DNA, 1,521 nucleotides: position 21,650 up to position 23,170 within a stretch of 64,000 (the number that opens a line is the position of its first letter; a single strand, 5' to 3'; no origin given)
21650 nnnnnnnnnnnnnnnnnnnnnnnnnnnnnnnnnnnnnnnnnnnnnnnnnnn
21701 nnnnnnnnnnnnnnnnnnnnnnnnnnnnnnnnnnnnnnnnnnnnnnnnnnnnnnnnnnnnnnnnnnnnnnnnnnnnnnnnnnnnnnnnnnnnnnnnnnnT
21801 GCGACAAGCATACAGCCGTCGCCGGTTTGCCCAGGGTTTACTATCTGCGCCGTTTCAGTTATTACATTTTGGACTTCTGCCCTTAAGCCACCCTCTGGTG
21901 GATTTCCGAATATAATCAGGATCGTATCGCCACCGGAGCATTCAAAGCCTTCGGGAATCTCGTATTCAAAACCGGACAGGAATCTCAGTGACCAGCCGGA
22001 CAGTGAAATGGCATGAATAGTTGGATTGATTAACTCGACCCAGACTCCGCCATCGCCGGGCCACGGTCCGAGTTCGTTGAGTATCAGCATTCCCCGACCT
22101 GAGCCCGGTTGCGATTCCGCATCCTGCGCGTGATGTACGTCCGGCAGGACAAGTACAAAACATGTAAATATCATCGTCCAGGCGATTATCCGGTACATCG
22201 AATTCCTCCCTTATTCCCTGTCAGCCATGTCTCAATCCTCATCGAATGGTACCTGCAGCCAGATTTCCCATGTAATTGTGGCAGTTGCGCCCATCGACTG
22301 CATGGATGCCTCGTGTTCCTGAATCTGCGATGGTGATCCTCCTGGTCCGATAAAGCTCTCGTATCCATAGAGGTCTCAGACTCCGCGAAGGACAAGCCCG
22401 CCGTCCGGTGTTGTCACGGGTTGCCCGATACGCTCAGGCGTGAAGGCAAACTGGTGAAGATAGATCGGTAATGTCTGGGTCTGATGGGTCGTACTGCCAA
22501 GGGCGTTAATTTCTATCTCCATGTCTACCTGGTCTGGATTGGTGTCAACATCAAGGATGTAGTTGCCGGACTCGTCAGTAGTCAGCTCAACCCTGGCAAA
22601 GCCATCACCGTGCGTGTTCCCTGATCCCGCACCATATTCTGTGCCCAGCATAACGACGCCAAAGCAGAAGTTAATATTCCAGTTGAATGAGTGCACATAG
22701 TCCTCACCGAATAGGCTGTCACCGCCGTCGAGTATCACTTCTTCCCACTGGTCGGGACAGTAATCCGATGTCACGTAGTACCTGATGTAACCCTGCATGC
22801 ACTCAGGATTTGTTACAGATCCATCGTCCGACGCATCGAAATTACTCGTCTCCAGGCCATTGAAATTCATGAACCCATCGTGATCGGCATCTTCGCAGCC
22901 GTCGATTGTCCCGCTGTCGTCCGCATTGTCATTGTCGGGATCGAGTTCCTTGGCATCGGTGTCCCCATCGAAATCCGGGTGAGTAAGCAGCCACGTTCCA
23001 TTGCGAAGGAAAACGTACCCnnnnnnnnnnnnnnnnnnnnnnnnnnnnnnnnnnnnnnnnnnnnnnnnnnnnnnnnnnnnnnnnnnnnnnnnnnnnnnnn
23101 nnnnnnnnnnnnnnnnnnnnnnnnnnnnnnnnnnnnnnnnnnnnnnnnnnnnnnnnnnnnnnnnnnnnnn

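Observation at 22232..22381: In-frame TGA in paralog P3 followed by 47 intact codons encoding the conserved C-terminal tail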

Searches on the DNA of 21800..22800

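Call 22: search_rna_families(source=window, start=21800, end=22800, threshold=evalue, max_evalue=10)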
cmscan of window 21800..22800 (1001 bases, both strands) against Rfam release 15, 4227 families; matches with E-value up to 10: 2.
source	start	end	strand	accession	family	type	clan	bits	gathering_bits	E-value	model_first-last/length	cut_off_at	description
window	22580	22639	-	RF01120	sR33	Gene; snRNA; snoRNA; CD-box;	-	13.5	37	6.5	1-55/55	no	Small nucleolar RNA sR33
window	22453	22502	+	RF01129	sR44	Gene; snRNA; snoRNA; CD-box;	-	10.9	45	9.3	1-55/55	no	Small nucleolar RNA sR44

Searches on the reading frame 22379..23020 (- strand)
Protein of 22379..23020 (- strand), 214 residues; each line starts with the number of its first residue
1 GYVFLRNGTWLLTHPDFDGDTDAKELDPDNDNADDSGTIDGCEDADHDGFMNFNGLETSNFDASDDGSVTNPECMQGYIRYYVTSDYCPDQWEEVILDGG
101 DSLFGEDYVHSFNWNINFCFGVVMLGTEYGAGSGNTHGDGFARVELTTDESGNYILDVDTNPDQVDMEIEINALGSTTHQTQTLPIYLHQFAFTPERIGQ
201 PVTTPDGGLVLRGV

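Call 56: find_related_loci(query=window:22379-23020:-, collection=metagenome_contigs, flank=3000)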
Query window:22379-23020:- (214 aa) in metagenome_contigs; peptide patterns used: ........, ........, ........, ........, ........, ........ (x = any residue, [..] = any of these).
61 stretches matched a pattern, but none encodes a relative of the query by tblastn (E <= 1e-3).
